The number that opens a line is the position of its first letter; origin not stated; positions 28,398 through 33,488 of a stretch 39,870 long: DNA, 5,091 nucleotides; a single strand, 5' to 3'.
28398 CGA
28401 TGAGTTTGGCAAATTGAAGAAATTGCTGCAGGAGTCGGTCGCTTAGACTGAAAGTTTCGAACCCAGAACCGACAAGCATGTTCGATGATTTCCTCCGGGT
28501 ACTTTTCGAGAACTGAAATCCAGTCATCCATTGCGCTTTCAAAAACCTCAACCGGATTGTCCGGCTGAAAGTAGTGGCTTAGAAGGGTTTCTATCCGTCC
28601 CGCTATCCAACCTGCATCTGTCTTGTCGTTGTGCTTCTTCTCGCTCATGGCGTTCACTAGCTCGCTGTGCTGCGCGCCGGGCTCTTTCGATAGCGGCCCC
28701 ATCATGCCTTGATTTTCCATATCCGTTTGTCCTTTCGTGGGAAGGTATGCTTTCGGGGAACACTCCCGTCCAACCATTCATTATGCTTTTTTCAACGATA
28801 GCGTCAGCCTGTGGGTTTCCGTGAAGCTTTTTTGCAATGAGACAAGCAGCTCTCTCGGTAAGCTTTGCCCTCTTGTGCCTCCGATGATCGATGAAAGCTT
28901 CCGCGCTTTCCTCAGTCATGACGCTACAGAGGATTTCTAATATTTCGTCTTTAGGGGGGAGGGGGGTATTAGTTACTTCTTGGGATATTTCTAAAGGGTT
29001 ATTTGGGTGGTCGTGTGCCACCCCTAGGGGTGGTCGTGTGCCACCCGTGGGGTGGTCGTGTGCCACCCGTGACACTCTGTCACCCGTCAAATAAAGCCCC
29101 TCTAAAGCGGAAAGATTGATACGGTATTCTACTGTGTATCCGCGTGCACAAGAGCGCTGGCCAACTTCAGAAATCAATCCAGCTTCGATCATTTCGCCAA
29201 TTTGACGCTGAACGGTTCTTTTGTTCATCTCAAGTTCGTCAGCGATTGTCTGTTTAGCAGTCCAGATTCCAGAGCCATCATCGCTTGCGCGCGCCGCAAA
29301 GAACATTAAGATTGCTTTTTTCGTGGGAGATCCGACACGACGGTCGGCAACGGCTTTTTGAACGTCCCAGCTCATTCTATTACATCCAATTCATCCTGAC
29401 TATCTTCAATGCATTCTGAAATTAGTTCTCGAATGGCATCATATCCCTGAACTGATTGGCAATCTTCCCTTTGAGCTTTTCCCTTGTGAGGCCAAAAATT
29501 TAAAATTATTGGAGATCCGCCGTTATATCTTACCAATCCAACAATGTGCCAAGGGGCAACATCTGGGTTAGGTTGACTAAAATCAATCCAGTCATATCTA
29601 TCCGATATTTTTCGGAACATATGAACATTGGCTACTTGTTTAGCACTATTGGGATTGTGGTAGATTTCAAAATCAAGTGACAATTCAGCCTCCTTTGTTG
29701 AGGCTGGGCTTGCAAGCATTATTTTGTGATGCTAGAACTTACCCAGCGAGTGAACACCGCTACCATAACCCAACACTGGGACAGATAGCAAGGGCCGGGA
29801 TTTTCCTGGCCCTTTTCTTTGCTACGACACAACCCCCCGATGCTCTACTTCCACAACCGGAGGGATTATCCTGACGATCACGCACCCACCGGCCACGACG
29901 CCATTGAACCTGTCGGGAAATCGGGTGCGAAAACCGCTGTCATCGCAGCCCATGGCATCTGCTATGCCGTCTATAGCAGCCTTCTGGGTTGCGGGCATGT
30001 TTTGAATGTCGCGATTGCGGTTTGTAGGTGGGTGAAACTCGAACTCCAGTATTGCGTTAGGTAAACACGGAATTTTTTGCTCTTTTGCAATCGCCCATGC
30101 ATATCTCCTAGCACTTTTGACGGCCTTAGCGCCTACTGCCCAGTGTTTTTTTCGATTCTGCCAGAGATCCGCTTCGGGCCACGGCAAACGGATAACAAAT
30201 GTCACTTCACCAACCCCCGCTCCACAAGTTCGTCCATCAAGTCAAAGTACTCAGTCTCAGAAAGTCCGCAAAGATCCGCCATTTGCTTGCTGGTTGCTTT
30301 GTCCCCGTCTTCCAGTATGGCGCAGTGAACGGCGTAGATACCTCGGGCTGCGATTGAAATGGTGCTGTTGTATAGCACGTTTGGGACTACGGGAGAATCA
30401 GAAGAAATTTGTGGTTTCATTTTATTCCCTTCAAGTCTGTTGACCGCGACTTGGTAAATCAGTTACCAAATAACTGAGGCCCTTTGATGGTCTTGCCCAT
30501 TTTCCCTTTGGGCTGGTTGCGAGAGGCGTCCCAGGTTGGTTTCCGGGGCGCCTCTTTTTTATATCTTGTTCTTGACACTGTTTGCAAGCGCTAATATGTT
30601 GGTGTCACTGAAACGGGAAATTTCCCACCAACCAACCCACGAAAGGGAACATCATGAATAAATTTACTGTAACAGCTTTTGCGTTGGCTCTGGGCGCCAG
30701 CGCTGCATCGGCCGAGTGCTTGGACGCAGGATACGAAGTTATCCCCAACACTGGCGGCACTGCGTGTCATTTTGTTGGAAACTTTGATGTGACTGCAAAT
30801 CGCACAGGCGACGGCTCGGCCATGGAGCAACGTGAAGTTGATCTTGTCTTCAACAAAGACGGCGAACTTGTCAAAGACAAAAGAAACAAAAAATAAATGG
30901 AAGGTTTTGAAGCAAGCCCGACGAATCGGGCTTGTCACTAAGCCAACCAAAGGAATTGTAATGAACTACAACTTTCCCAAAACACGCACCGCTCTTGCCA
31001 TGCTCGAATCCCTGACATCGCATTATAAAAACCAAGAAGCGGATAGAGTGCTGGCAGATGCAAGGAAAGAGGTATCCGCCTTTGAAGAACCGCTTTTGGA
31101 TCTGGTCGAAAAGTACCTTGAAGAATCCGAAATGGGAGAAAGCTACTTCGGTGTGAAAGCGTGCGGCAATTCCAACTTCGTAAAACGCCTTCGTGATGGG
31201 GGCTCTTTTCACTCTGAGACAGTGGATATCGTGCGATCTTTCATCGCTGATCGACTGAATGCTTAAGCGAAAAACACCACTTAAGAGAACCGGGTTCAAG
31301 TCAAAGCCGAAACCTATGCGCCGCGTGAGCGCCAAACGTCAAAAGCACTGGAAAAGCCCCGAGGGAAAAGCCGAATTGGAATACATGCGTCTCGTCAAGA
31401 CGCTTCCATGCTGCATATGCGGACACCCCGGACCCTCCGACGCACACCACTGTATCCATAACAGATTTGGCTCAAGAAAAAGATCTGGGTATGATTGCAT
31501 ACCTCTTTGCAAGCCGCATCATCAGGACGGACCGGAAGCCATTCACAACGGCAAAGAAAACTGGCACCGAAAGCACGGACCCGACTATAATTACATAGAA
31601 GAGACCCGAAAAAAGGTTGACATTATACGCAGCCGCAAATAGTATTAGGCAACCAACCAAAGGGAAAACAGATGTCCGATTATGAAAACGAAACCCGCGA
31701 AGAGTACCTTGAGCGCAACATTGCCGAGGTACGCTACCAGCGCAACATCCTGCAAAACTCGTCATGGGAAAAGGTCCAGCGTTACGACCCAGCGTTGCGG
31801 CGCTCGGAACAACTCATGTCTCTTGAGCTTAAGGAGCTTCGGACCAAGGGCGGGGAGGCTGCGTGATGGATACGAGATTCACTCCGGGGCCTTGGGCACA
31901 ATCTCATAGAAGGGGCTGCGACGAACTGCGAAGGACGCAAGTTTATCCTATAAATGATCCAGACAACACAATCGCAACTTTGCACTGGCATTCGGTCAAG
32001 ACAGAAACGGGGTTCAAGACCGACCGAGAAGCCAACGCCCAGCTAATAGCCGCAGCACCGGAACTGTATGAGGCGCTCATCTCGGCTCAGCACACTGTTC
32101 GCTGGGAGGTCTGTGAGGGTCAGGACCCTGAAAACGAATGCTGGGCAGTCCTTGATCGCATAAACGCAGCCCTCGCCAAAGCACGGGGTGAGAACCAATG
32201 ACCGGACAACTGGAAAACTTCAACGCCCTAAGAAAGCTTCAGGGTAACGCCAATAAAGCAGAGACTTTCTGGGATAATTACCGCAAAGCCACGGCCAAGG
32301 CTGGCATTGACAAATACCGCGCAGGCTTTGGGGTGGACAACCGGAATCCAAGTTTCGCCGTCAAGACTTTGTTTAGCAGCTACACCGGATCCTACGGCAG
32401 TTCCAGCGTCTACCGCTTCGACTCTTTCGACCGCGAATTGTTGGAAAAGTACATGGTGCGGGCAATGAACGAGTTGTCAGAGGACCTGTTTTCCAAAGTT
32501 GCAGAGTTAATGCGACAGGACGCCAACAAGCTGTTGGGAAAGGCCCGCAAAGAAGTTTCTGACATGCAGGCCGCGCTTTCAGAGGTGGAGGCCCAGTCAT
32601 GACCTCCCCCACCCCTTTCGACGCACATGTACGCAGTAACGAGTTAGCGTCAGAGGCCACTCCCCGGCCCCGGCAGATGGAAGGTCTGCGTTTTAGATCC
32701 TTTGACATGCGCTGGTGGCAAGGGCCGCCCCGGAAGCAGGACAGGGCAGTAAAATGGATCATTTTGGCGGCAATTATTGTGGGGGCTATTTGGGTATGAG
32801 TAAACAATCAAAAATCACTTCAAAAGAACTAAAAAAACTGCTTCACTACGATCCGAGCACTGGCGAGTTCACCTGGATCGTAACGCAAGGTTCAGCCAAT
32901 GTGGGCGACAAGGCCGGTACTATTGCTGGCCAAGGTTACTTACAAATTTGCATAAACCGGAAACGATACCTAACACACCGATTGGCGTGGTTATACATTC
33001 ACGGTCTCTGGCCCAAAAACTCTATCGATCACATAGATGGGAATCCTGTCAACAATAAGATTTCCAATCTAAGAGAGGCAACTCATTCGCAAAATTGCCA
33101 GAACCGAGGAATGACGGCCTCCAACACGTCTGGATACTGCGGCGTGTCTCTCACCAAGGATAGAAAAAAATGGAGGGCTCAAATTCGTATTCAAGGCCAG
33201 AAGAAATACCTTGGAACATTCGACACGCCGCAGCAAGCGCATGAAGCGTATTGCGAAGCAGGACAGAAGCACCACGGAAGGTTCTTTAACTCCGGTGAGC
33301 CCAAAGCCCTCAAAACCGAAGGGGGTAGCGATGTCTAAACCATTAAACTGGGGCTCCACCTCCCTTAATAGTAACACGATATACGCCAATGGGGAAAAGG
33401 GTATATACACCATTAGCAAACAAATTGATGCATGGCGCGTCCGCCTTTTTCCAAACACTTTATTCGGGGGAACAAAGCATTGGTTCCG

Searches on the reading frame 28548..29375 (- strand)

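Call 58: search_protein_families(library=phrogs, proteins=[window:28548-29375:-], max_evalue=0.001)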
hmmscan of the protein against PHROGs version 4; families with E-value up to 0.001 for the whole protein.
window:28548-29375:- (275 aa): 10 families
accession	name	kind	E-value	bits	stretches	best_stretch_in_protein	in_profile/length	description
phrog_678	-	DNA, RNA and nucleotide metabolism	1.1e-25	92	1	21-255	77-334/346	replication initiation O-like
phrog_1032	-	DNA, RNA and nucleotide metabolism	6.9e-13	50.2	1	1-169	1-169/281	replication initiation protein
phrog_391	-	DNA, RNA and nucleotide metabolism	2.4e-12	48.1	1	1-96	1-98/298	replication initiation O-like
phrog_270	-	DNA, RNA and nucleotide metabolism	2.7e-11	44.5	1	1-136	31-170/383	replication initiation protein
phrog_8540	-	DNA, RNA and nucleotide metabolism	3.7e-10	41.3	1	2-94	2-93/196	replication initiation O-like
phrog_4617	-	DNA, RNA and nucleotide metabolism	1.2e-09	39.1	1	1-74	1-73/223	replication initiation protein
phrog_11896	-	DNA, RNA and nucleotide metabolism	3e-06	28.3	1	14-92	16-94/225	primosomal protein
phrog_428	-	DNA, RNA and nucleotide metabolism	3.4e-05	24.2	1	16-107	102-193/455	replication initiation protein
phrog_6643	-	DNA, RNA and nucleotide metabolism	4.5e-05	24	1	1-86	1-85/313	replication initiation protein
phrog_8102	-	DNA, RNA and nucleotide metabolism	0.00037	20.7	0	16-84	33-104/337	replication initiation protein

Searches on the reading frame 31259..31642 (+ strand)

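Call 58: search_protein_families(library=phrogs, proteins=[window:31259-31642:+], max_evalue=0.001)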
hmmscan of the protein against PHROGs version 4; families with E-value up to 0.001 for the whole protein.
window:31259-31642:+ (127 aa): 5 families
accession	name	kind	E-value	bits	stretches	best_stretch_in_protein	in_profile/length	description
phrog_1588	-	unknown function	3.5e-18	66.7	1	19-120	5-113/132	-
phrog_96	-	DNA, RNA and nucleotide metabolism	5.4e-10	40.1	1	41-113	251-320/334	HNH endonuclease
phrog_7566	-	unknown function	7.6e-06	27.1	1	50-101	14-66/96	-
phrog_18962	-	unknown function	5.4e-05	24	1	40-120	55-138/166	-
phrog_22514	-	DNA, RNA and nucleotide metabolism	0.00013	23.2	1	3-91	15-108/187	HNH endonuclease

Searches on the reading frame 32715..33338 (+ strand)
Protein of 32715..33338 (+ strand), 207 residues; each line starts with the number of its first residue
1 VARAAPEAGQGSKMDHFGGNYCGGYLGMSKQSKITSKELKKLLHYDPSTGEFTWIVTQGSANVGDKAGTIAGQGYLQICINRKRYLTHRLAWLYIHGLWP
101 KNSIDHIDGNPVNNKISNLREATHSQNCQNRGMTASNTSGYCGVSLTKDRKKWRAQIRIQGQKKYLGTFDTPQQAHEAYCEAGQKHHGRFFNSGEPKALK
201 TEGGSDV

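Call 58: search_protein_families(library=phrogs, proteins=[window:32715-33338:+], max_evalue=0.001)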
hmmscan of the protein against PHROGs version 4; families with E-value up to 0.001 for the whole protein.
window:32715-33338:+ (207 aa): 15 families
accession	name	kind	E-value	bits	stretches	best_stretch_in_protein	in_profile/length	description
phrog_99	-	DNA, RNA and nucleotide metabolism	1.6e-75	256.2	1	26-196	101-269/383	HNH endonuclease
phrog_4578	-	DNA, RNA and nucleotide metabolism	4e-29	102.1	1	88-194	15-122/130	HNH endonuclease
phrog_374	-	DNA, RNA and nucleotide metabolism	1.6e-20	74.4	1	91-193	314-413/617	HNH endonuclease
phrog_3593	-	DNA, RNA and nucleotide metabolism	1.9e-19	71.2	1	68-180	76-190/210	HNH endonuclease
phrog_59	-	DNA, RNA and nucleotide metabolism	1.2e-14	55.6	1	72-131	173-235/423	HNH endonuclease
phrog_953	-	DNA, RNA and nucleotide metabolism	1.5e-13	51.9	1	129-182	303-357/420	HNH endonuclease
phrog_959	-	DNA, RNA and nucleotide metabolism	3.6e-11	44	1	71-135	40-110/138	HNH endonuclease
phrog_1492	-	DNA, RNA and nucleotide metabolism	1.4e-09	38.6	1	71-129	94-157/414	HNH endonuclease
phrog_13470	-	DNA, RNA and nucleotide metabolism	2.1e-09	38.7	1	117-178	69-134/152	HNH endonuclease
phrog_36769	-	unknown function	3e-06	27.8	1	79-180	233-341/367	-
phrog_1872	-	DNA, RNA and nucleotide metabolism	1.5e-05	26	1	62-164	45-142/166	endonuclease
phrog_35306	-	unknown function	4.9e-05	24.6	1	132-182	18-72/90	-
phrog_1891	-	DNA, RNA and nucleotide metabolism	0.00021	21.8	1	71-129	148-210/255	HNH endonuclease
phrog_15471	-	DNA, RNA and nucleotide metabolism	0.00032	21.6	1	82-145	29-81/183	HNH endonuclease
phrog_24751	-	DNA, RNA and nucleotide metabolism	0.00039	21.6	1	147-178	17-48/65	HNH endonuclease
